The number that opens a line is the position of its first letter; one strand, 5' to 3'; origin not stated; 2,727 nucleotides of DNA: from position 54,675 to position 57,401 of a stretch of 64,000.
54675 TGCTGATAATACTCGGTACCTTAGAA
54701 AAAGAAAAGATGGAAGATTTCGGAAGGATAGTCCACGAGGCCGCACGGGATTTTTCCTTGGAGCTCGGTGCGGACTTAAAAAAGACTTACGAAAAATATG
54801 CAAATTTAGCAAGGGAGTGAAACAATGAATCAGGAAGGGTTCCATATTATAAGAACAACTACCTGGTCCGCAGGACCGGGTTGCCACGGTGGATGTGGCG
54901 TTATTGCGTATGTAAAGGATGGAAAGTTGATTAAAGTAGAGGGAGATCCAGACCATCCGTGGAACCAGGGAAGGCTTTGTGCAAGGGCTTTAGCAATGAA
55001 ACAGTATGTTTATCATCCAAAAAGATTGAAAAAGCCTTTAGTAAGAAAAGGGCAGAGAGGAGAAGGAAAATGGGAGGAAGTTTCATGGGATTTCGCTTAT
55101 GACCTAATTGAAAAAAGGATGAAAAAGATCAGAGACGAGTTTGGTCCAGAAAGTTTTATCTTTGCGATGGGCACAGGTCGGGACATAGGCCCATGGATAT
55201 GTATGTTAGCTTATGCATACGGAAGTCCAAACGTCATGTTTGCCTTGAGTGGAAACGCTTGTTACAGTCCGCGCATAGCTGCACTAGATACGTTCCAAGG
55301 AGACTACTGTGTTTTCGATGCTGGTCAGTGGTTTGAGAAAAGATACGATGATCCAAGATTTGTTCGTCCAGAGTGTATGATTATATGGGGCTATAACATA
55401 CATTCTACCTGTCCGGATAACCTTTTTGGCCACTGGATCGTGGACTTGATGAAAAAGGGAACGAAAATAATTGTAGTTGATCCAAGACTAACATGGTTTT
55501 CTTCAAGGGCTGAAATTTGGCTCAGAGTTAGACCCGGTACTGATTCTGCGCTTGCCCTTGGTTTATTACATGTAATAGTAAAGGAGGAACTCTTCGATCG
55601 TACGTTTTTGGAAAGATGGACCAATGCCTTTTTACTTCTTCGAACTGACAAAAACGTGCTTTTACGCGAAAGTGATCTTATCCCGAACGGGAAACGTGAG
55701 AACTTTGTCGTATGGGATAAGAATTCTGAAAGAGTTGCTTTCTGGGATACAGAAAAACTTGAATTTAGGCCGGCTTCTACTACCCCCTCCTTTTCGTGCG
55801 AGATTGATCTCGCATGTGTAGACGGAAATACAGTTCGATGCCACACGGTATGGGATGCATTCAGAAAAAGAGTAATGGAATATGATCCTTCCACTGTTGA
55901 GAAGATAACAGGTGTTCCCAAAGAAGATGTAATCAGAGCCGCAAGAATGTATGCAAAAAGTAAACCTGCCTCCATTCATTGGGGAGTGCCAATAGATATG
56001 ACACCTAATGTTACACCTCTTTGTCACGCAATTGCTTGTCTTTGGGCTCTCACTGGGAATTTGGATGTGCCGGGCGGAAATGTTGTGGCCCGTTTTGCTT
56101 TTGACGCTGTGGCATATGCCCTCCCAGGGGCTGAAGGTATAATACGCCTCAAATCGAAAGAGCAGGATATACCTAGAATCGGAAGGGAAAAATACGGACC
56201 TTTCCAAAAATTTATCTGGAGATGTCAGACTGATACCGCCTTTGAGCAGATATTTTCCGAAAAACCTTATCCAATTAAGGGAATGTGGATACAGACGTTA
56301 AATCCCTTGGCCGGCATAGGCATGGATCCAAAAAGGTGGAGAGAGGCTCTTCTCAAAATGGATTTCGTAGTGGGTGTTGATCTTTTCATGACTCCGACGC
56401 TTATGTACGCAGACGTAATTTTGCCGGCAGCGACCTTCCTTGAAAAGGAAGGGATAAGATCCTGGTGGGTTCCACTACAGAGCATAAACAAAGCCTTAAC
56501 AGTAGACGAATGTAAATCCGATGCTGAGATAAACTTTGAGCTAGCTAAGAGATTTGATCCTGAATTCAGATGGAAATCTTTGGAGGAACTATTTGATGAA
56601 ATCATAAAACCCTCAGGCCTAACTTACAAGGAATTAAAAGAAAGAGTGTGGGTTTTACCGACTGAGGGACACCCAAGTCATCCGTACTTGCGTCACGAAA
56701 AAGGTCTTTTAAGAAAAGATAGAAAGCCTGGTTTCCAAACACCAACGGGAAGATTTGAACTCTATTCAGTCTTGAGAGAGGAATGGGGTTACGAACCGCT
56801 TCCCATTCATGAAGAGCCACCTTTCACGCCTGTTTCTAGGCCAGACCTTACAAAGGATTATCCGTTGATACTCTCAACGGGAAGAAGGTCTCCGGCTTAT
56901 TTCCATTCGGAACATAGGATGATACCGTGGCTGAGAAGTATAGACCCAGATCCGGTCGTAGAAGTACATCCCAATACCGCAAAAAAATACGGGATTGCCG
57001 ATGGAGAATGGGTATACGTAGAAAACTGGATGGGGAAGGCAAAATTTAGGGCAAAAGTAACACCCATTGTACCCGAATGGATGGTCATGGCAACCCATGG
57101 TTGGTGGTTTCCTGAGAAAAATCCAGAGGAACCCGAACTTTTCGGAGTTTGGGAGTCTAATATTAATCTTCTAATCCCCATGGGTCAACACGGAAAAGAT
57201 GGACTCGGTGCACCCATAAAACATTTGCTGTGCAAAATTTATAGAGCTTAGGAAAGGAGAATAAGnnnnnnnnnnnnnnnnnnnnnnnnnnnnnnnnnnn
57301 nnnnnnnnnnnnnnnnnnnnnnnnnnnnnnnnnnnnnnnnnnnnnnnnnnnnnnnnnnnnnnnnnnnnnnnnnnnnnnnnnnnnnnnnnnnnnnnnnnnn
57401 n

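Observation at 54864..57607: Catalytic subunit with a three-Cys FS0 site and no Tat signal, paired with a half-size two-cluster ferredoxin subunit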

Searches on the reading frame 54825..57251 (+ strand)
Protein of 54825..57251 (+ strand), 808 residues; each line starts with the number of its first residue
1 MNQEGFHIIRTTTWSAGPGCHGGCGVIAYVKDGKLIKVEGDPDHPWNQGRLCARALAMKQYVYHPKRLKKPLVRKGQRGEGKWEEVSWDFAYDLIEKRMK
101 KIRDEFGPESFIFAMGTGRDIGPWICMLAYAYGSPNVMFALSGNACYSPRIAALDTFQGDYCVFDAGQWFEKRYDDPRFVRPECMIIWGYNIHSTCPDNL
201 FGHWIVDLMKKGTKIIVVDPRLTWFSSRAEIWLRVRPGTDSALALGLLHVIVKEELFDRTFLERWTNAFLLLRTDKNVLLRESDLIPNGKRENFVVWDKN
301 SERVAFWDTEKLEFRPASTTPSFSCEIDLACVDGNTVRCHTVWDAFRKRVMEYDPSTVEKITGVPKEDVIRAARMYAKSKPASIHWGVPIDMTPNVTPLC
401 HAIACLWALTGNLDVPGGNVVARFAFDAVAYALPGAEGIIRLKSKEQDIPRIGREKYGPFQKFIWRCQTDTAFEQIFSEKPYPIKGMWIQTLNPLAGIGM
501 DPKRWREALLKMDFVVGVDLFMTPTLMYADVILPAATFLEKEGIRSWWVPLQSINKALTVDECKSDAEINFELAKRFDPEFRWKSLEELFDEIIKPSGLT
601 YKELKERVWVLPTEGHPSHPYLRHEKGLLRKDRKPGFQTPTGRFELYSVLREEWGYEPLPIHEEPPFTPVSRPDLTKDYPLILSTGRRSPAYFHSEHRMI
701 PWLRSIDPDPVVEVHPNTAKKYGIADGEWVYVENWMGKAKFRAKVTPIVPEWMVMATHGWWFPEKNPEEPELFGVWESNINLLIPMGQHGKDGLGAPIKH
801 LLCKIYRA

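Call 3: search_protein_families(library=pfam, proteins=[window:54825-57251:+])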
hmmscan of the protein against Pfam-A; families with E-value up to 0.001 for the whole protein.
window:54825-57251:+ (808 aa): 3 families
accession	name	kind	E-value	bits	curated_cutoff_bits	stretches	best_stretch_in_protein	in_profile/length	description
PF00384.28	Molybdopterin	-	7.3e-34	117.8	24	1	67-575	1-352/353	Molybdopterin oxidoreductase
PF01568.27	Molydop_binding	-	2.7e-19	69.7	26.8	1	681-783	1-92/110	Molydopterin dinucleotide binding domain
PF04879.21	Molybdop_Fe4S4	-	1.8e-16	60.3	22.7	1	12-64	3-55/55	Molybdopterin oxidoreductase Fe4S4 domain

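Call 4: search_protein_families(library=ncbifam, proteins=[window:54825-57251:+], max_evalue=0.01)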
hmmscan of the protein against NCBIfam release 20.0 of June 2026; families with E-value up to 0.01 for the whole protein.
window:54825-57251:+ (808 aa): 27 families (the best 25 are shown)
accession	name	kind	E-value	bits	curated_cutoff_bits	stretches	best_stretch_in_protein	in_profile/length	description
NF012032.0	PRK15488.1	equivalog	1.6e-83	281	694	2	19-270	50-285/759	thiosulfate reductase PhsA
TIGR01591.1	Fdh-alpha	equivalog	2.4e-78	263.9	666.25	2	341-764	239-647/672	formate dehydrogenase subunit alpha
TIGR03479.1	DMSO_red_II_alp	subfamily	2.9e-76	257.3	984.75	2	19-595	65-661/913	molybdopterin-dependent oxidoreductase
TIGR02166.1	dmsA_ynfE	subfamily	1.7e-64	218.2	777.7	3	19-267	52-300/794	DMSO/selenate family reductase complex A subunit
NF047855.1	AssmNtatRedNasC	equivalog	3.8e-53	180.8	1100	3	38-272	49-269/708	assimilatory nitrate reductase catalytic subunit NasC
NF011566.1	PRK14990.1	exception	5.4e-45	153.7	1600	2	14-266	60-319/814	dimethylsulfoxide reductase subunit A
NF041884.1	selenate_YnfF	exception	1e-43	149.3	1650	3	14-266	47-299/798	selenate/tellurate reductase subunit YnfF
NF041885.1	selenate_YnfE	exception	1.9e-42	145.1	1675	3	19-266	56-306/805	selenate/tellurate reductase subunit YnfE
TIGR01553.1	formate-DH-alph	equivalog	2.3e-42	144.8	814.2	2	13-105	45-142/1009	formate dehydrogenase-N subunit alpha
NF041513.1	formate_DH_Act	exception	1.3e-36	125.9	1400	2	15-105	45-133/1067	formate dehydrogenase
NF042978.1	EthbenzDh_ebdA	equivalog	5.5e-34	117.1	2000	1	50-420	125-479/977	ethylbenzene dehydrogenase subunit alpha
TIGR00509.1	bisC_fam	subfamily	1.3e-33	116.2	1017.55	3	360-771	285-718/772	molybdopterin guanine dinucleotide-containing S/N-oxide reductase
TIGR01706.1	NAPA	equivalog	2.1e-31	109.1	930.55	1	20-585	50-579/830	periplasmic nitrate reductase subunit alpha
NF010055.0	PRK13532.1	equivalog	4.5e-31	107.9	904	2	20-393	50-379/830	nitrate reductase catalytic subunit NapA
NF041323.1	Nitr_red_NasA_Halo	equivalog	1.6e-30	106.3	1000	2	20-273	3-243/673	assimilatory nitrate reductase NasA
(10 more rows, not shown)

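Call 5: search_solved_structures(query=window:54825-57251:+, show_alignments=3)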
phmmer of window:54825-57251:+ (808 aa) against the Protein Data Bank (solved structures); distinct sequences matched with E-value up to 0.001: 62 (the best 60 are shown).
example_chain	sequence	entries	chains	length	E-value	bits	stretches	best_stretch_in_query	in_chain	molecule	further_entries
2e7z_A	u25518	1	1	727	1.8e-78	267.7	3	470-766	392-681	Acetylene hydratase Ahy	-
7qv7_S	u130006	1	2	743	1.2e-63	218.6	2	337-761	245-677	Hydrogen dependent carbon dioxide reductase subunit FdhF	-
2vpw_A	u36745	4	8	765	1.8e-60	208.1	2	17-272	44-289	THIOSULFATE REDUCTASE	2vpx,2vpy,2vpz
7bkb_D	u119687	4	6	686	1.6e-50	175.2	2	16-273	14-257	Formate dehydrogenase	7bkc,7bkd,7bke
9t1s_L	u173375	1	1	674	9.9e-49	169.3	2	18-270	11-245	formate dehydrogenase (coenzyme F420)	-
1aa6_A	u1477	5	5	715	1.6e-43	152.1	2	343-764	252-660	FORMATE DEHYDROGENASE H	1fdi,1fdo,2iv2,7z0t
5e7o_A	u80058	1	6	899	1.7e-42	148.6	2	19-300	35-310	DMSO reductase family type II enzyme, molybdopterin subunit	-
4ydd_A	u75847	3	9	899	3.5e-42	147.6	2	19-300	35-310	DMSO reductase family type II enzyme, molybdopterin subunit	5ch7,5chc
9vap_A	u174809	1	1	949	3.6e-42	147.5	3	19-264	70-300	Formate dehydrogenase molybdopterin-binding subunit FdhA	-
7vw6_A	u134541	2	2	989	4.5e-35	124.1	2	343-753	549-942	Formate dehydrogenase | Tungsten-containing formate dehydrogenase alpha subunit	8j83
7e5z_A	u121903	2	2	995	4.6e-35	124.1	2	343-753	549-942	Formate dehydrogenase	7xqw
2jio_A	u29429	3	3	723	7e-34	120.2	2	19-267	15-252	PERIPLASMIC NITRATE REDUCTASE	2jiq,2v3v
2ivf_A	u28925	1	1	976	2e-33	118.7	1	51-422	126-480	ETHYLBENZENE DEHYDROGENASE ALPHA-SUBUNIT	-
2jim_A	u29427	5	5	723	3.3e-33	117.9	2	19-267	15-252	PERIPLASMIC NITRATE REDUCTASE | PROTEIN (PERIPLASMIC NITRATE REDUCTASE)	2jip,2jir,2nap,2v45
6tg9_A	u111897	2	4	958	6.1e-33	117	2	20-262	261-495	Formate dehydrogenase subunit alpha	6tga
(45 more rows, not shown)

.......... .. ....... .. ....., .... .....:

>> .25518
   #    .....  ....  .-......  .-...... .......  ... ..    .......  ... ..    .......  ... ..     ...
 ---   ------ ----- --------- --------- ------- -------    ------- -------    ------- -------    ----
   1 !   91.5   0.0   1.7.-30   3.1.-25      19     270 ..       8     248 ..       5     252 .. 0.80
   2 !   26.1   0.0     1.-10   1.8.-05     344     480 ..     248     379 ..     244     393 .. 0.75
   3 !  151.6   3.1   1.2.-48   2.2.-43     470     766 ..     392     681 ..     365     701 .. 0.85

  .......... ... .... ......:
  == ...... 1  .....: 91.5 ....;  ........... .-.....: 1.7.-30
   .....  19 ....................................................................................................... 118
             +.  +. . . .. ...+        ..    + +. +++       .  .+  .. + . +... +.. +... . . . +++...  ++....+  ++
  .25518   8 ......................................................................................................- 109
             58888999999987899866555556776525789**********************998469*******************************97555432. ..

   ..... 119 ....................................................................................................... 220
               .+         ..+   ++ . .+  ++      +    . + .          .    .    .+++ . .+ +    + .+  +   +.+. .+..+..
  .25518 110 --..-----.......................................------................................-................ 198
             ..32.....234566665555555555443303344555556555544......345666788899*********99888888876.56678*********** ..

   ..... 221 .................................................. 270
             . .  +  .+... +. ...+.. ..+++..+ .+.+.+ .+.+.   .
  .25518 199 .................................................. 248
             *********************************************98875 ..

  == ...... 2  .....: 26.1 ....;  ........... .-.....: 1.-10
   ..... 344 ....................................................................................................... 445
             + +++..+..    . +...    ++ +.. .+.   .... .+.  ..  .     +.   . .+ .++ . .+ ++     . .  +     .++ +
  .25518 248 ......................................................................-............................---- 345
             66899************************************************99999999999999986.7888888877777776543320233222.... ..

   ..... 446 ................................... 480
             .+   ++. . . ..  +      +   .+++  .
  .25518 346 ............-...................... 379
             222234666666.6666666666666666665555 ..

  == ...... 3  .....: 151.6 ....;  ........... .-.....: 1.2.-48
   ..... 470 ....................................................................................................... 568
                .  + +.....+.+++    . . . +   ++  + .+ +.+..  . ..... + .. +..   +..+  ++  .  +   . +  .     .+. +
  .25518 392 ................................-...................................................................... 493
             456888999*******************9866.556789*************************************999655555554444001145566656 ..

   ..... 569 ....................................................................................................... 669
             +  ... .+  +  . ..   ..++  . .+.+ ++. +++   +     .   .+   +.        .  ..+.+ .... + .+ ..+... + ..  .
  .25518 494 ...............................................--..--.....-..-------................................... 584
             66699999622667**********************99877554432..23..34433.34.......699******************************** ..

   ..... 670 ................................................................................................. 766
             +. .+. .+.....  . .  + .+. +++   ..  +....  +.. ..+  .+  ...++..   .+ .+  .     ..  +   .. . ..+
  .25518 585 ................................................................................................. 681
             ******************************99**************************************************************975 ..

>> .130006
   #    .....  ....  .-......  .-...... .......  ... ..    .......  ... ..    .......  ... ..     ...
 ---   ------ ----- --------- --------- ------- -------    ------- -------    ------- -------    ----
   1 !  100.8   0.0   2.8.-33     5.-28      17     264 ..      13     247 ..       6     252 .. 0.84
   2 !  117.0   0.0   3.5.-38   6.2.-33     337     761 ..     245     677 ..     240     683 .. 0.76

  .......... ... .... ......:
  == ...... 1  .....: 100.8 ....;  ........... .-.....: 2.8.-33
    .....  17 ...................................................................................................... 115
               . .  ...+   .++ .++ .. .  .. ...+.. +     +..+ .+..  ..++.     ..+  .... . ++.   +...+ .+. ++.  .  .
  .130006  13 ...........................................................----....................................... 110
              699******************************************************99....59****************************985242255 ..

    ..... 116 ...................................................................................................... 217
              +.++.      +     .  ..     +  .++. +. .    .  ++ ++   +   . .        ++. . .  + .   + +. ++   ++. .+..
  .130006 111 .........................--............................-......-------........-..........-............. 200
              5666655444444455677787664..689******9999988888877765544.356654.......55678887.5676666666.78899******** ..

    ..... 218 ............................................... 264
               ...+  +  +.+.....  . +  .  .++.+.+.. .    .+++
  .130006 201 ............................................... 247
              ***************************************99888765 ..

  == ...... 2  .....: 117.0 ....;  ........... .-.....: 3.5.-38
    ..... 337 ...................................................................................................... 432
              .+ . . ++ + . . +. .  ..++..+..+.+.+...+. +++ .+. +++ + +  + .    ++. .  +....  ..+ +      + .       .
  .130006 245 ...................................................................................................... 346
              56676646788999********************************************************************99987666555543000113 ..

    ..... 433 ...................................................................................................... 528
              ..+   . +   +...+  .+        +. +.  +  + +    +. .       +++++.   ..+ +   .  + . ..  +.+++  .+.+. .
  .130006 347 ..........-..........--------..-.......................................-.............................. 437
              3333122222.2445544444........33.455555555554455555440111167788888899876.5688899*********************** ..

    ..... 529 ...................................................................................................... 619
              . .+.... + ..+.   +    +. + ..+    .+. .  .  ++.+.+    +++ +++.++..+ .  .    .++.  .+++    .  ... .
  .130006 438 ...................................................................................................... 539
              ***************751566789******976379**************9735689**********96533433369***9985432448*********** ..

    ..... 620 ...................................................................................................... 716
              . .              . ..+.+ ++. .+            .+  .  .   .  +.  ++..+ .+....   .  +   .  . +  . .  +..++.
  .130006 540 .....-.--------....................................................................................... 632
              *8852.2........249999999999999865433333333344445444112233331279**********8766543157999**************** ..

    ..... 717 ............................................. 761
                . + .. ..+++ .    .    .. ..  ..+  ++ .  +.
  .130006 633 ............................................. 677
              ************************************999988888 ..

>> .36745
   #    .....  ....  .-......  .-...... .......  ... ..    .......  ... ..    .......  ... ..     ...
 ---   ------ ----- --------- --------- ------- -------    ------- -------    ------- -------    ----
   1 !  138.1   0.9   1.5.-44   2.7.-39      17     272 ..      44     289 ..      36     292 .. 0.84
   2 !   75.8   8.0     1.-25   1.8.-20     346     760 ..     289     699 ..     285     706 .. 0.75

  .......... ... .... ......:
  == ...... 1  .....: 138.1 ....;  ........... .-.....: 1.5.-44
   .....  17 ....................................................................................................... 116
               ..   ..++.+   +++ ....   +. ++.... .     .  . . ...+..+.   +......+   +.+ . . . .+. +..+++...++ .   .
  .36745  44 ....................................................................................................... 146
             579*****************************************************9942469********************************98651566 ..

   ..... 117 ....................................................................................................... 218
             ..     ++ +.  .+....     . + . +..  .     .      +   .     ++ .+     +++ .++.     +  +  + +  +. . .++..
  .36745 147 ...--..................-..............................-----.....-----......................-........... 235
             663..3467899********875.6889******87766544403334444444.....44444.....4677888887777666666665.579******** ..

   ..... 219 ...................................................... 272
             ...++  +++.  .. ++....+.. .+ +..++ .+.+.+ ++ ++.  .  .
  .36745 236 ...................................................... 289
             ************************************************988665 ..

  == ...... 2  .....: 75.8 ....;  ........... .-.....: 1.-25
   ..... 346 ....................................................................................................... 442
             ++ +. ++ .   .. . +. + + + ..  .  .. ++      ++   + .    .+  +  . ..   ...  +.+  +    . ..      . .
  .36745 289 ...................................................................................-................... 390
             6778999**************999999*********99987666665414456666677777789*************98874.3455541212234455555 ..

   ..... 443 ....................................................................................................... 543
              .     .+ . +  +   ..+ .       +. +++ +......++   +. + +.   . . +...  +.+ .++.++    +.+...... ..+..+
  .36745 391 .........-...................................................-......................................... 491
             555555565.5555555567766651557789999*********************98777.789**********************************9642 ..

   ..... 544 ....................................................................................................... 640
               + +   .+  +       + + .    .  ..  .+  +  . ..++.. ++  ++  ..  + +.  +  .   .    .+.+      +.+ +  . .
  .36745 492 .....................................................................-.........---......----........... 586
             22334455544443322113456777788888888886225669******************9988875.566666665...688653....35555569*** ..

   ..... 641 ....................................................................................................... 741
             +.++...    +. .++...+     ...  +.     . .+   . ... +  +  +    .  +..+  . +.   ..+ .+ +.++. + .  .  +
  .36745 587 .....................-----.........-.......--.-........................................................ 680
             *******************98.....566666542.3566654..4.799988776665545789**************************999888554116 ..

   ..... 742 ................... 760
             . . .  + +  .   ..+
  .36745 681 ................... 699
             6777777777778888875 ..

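Call 8: find_homologous_proteins(query=window:54825-57251:+)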
Query window:54825-57251:+ (808 aa): 7053 proteins with E <= 0.001 among 8000 candidates; the best 120 are listed.
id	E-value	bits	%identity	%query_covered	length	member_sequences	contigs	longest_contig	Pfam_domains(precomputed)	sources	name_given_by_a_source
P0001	0.0e+0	1953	100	100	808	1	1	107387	PF00384.28,PF01568.28,PF04879.22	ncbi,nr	ncbi:MAG: molybdopterin-dependent oxidoreductase [Deltaproteobacteria bacterium]|nr:molybdopterin-de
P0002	0.0e+0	1751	87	100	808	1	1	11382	PF00384.28,PF01568.28,PF04879.22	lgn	-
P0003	0.0e+0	1691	84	100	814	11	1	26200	PF00384.28,PF01568.28,PF04879.22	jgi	jgi:anaerobic selenocysteine-containing dehydrogenase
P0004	0.0e+0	1688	84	100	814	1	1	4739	PF00384.28,PF01568.28,PF04879.22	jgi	jgi:anaerobic selenocysteine-containing dehydrogenase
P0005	0.0e+0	1664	82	99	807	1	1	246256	PF00384.28,PF01568.28,PF04879.22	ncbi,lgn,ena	-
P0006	0.0e+0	1638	81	100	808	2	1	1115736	PF00384.28,PF01568.28,PF04879.22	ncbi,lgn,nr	ncbi:MAG: molybdopterin-dependent oxidoreductase [Deltaproteobacteria bacterium]|nr:molybdopterin-de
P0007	0.0e+0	1583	77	100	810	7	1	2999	PF00384.28,PF01568.28,PF04879.22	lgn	-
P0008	0.0e+0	1583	77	100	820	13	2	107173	PF00384.28,PF01568.28,PF04879.22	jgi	-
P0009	0.0e+0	1564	77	100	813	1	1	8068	PF00384.28,PF01568.28,PF04879.22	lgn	-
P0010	0.0e+0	1543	76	100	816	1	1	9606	PF00384.28,PF01568.28,PF04879.22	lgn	-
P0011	0.0e+0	1495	74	100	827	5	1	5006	PF00384.28,PF01568.28,PF04879.22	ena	-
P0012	0.0e+0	1486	73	100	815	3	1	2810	PF00384.28,PF01568.28,PF04879.22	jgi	jgi:anaerobic selenocysteine-containing dehydrogenase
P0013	0.0e+0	1482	73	100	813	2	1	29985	PF00384.28,PF01568.28,PF04879.22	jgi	-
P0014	0.0e+0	1481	73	100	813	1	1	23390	PF00384.28,PF01568.28,PF04879.22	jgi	-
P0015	0.0e+0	1480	74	100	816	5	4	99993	PF00384.28,PF01568.28,PF04879.22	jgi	jgi:anaerobic selenocysteine-containing dehydrogenase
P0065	0.0e+0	1426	71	100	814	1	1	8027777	PF00384.28,PF01568.28,PF04879.22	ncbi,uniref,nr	ncbi:molybdopterin-dependent oxidoreductase [Desulfonema magnum]|uniref:Molybdopterin oxidoreductase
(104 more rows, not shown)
